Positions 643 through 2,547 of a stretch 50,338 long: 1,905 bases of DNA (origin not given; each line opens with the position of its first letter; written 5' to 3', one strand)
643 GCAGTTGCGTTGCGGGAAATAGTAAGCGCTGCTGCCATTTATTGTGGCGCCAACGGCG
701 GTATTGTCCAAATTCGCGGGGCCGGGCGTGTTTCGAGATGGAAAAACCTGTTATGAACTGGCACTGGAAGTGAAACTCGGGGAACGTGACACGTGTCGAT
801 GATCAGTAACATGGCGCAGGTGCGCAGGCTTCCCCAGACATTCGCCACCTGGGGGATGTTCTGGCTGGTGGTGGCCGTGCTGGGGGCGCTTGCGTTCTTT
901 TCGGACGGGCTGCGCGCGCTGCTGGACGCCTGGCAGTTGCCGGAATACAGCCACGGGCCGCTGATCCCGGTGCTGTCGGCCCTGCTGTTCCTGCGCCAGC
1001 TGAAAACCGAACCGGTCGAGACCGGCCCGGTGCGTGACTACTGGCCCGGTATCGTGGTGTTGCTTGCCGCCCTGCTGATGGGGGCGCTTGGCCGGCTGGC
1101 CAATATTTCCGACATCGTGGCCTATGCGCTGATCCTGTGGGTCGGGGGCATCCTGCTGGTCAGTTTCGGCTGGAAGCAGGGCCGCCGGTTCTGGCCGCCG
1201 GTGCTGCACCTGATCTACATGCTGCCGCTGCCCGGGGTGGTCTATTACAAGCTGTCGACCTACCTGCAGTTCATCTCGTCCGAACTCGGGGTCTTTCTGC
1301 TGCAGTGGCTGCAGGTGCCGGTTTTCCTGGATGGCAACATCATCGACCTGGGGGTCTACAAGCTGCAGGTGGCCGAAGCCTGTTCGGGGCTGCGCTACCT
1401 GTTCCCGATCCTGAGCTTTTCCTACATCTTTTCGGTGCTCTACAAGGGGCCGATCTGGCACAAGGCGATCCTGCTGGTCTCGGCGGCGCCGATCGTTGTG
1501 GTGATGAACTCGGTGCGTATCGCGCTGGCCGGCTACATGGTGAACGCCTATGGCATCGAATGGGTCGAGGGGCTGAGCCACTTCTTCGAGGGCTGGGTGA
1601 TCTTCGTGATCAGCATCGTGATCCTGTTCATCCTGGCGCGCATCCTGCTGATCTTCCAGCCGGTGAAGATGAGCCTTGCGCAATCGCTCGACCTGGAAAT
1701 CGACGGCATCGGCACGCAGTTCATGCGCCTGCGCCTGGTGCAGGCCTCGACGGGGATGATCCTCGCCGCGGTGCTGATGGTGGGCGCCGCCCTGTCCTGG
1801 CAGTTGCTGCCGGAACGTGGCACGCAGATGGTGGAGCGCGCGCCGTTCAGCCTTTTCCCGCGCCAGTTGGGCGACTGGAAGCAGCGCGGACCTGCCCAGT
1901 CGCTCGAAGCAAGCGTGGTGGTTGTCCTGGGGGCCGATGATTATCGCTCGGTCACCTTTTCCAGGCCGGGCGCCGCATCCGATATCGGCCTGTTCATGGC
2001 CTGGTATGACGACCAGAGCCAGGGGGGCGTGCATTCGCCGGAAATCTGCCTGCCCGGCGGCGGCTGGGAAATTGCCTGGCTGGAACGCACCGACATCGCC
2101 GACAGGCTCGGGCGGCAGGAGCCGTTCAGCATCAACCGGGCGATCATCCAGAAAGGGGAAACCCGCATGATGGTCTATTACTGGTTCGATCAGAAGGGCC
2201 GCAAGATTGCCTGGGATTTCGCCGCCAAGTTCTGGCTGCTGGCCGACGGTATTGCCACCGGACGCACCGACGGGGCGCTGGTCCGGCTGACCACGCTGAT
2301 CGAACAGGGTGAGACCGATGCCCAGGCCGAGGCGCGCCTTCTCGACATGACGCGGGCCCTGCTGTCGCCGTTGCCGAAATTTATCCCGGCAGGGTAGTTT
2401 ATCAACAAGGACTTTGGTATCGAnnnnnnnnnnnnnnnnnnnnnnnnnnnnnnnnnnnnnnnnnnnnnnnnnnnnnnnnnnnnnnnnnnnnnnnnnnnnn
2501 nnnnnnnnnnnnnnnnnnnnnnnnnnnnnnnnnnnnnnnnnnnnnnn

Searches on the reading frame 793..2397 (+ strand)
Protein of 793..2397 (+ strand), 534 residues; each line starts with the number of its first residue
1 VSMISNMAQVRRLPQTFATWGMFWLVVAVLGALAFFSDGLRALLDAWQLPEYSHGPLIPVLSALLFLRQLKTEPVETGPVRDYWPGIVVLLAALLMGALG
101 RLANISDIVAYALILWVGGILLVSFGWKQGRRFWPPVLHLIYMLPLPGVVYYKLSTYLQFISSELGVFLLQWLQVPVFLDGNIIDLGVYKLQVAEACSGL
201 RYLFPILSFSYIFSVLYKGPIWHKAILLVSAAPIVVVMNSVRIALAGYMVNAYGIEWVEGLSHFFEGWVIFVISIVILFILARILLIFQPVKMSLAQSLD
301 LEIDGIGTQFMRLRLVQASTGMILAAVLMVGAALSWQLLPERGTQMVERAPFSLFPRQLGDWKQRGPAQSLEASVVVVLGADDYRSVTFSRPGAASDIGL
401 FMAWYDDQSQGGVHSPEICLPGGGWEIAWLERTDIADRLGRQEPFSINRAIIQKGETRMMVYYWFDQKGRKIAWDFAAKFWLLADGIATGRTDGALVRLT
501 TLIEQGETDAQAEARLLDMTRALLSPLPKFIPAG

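Call 9: search_protein_families(library=ncbifam, proteins=[window:793-2397:+], max_evalue=0.001)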
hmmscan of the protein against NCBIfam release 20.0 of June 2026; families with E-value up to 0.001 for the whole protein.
window:793-2397:+ (534 aa): 17 families
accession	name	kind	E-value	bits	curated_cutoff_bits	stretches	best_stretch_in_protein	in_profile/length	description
TIGR04152.1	exosort_VPLPA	exception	6.6e-193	642.2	400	1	43-532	1-486/486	VPLPA-CTERM-specific exosortase XrtD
NF038142.1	exosort_XrtW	exception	6.2e-71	239.2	425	1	25-525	5-488/494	exosortase W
TIGR03109.2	exosort_XrtA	exception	6.6e-41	140.5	208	1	24-284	2-258/261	exosortase A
TIGR02914.1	EpsI_fam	equivalog_domain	8.2e-39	132.9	42.8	1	354-530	3-173/174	exosortase C-terminal domain/associated protein EpsI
TIGR02602.1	8TM_EpsH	subfamily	4.9e-35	121.2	105.55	1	46-283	4-238/241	exosortase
NF035943.2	exosort_XrtV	exception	5.6e-33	114.4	313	1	26-285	6-266/270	exosortase V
TIGR03113.1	exosort_XrtB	exception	3.3e-25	89.2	275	1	29-285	5-264/268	exosortase B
TIGR04151.1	exosort_VPDSG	exception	2.7e-18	66.4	300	1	25-284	30-298/306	VPDSG-CTERM-specific exosortase XrtC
TIGR04178.1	exo_archaeo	signature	4.2e-18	65.4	23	1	191-285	1-95/97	exosortase/archaeosortase family protein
TIGR03763.1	cyanoexo_CrtA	exception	8.2e-14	51.7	150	1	108-283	84-256/260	cyanoexosortase A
NF045608.2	EpsI_type_V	exception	5e-12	45.6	228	1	322-515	5-199/218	exosortase-associated protein EpsI, V-type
NF045609.1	EpsI_type_B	exception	1.1e-11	44.5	220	1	321-515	4-201/221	exosortase-associated protein EpsI, B-type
NF033770.1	exosort_XrtT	exception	4.8e-11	41.9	250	1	33-293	9-269/472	exosortase T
TIGR04476.1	exosort_XrtN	exception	1.4e-09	37.6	200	1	57-277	32-238/406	exosortase N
NF033464.1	cyanoexo_CrtC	exception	1.8e-06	27.8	225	1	80-272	65-261/278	cyanoexosortase C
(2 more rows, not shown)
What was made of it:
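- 793..2397 (+): xrtD: VPLPA-CTERM-specific exosortase with a fused EpsI domain (residues 354-530). TIGR02914 132.9 bits (call 9).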

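Call 65: search_dna_similar(query=window:793-2394:+, collection=plasmids, mode=protein, max_rows=25, max_evalue=1e-20)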
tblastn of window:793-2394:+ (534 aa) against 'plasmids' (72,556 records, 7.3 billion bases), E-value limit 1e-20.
Records with a match: 26; places in all: 26; records where one place covers at least 80% of the query: 24.
Best place of each record, by identity: 60-80% 12; <60% 14.
By first word of the organism name: Roseobacter 4; Thioclava 4; Rhodovulum 3; Ruegeria 2; Jannaschia 2; Tateyamaria 1; Paracoccus 1; Palleronia 1; Rhodobacter 1; Aliiroseovarius 1; and 6 more.
By predicted mobility (MOB-suite, as given by PLSDB): non-mobilizable 23; mobilizable 3.
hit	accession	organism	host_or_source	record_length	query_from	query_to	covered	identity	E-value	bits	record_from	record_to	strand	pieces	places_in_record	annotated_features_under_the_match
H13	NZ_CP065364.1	Ruegeria sp. SCSIO 43209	Galaxea fascicularis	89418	27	534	95%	67.5%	0e+0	643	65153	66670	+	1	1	xrtD: VPLPA-CTERM-specific exosortase XrtD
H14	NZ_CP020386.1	Rhodovulum sp. MB263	cell culture,mud flat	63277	1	532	100%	63.5%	0e+0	635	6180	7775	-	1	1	xrtD: VPLPA-CTERM-specific exosortase XrtD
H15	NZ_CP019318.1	Tateyamaria omphalii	Single cell,seawater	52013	1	534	100%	63.1%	7e-134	673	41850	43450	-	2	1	xrtD: VPLPA-CTERM-specific exosortase XrtD | exosortase C-terminal domain/associated protein EpsI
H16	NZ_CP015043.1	Rhodovulum sp. P5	cell culture,shallow-sea hydrothermal ...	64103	19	532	96%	65.6%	0e+0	660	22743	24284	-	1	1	xrtD: VPLPA-CTERM-specific exosortase XrtD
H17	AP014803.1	Rhodovulum sulfidophilum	-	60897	1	532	100%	63.2%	0e+0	629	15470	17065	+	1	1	hypothetical protein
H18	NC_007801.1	Jannaschia sp. CCS1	-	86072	15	532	97%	64.7%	0e+0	634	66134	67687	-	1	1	xrtD: VPLPA-CTERM-specific exosortase XrtD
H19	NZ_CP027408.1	Roseobacter denitrificans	Environment,seaweed, Enteromorpha linza ...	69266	1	534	100%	61.4%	0e+0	649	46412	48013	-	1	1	xrtD: VPLPA-CTERM-specific exosortase XrtD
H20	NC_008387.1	Roseobacter denitrificans OCh 114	-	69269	1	534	100%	61.4%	0e+0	649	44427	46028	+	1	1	xrtD: VPLPA-CTERM-specific exosortase XrtD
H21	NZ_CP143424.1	Roseobacter litoralis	Fucus vesiculosus var. spiralis,cell ...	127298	1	532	100%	61.1%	0e+0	644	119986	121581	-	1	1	xrtD: VPLPA-CTERM-specific exosortase XrtD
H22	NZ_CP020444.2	Paracoccus yeei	Homo sapiens,Urine suprapubic aspirate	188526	1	532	100%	60.7%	0e+0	599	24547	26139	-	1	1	xrtD: VPLPA-CTERM-specific exosortase XrtD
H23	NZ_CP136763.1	Palleronia sp. LCG004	cell culture,Intertidal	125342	21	532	96%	62.1%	0e+0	597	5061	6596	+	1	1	xrtD: VPLPA-CTERM-specific exosortase XrtD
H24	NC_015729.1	Roseobacter litoralis Och 149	seaweed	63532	1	532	100%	59.8%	0e+0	634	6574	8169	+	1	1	xrtD: VPLPA-CTERM-specific exosortase XrtD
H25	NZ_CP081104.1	Ruegeria conchae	-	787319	16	532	97%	59.4%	0e+0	580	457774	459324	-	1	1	xrtD: VPLPA-CTERM-specific exosortase XrtD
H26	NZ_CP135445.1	Thioclava sp. FTW29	-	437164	1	532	100%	57.5%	0e+0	578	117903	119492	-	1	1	xrtD: VPLPA-CTERM-specific exosortase XrtD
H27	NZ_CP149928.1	Thioclava sp. GXIMD4216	pure culture,mangrove soil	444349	1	532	100%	57.5%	0e+0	578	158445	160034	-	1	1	xrtD: VPLPA-CTERM-specific exosortase XrtD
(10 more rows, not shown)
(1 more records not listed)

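Call 66: get_annotated_region(hit=H13, flank=20000)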
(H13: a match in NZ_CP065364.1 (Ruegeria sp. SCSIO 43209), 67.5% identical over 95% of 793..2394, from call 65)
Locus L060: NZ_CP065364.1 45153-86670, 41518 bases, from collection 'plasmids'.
description: Ruegeria sp. SCSIO 43209 plasmid unnamed5, complete sequence
organism: Ruegeria sp. SCSIO 43209 (NCBI taxid 2793010)
taxonomy: Bacteria; Pseudomonadota; Alphaproteobacteria; Rhodobacterales; Roseobacteraceae; Ruegeria; Ruegeria sp. SCSIO 43209
host: -; source: Galaxea fascicularis; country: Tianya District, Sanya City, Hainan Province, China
typing (MOB-suite, as given by PLSDB): non-mobilizable
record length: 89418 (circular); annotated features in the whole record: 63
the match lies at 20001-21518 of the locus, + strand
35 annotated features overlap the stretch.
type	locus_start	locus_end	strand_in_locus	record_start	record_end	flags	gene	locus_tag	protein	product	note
CDS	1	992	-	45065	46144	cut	-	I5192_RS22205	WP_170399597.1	glycosyltransferase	-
CDS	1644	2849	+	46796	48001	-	-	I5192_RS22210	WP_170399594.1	glycosyltransferase family 4 protein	-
CDS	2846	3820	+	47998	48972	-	-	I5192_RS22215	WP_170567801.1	polysaccharide deacetylase family protein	GO:0005975 - carbohydrate metabolic process [Evidence IEA]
CDS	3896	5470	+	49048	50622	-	-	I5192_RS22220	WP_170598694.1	hypothetical protein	-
CDS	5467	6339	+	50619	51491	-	-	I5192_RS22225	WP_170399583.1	class I SAM-dependent methyltransferase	GO:0032259 - methylation [Evidence IEA]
CDS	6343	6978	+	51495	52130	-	-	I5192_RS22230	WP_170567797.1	hypothetical protein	-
CDS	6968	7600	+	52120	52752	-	-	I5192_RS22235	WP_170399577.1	HAD family phosphatase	-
CDS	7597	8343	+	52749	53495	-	-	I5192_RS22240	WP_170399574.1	glycosyltransferase family 2 protein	-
CDS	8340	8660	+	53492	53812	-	-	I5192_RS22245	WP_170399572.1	hypothetical protein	-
CDS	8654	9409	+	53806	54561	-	-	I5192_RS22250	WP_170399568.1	glycosyltransferase family 2 protein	-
CDS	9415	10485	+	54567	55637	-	-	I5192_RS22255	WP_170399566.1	WavE lipopolysaccharide synthesis family protein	-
CDS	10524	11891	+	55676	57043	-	-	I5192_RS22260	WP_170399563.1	oligosaccharide flippase family protein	-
CDS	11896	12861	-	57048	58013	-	-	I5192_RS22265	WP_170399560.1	glycosyltransferase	-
CDS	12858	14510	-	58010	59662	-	-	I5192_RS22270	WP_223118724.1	O-antigen ligase family protein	-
CDS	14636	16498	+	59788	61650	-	-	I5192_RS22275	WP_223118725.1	PKD domain-containing protein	-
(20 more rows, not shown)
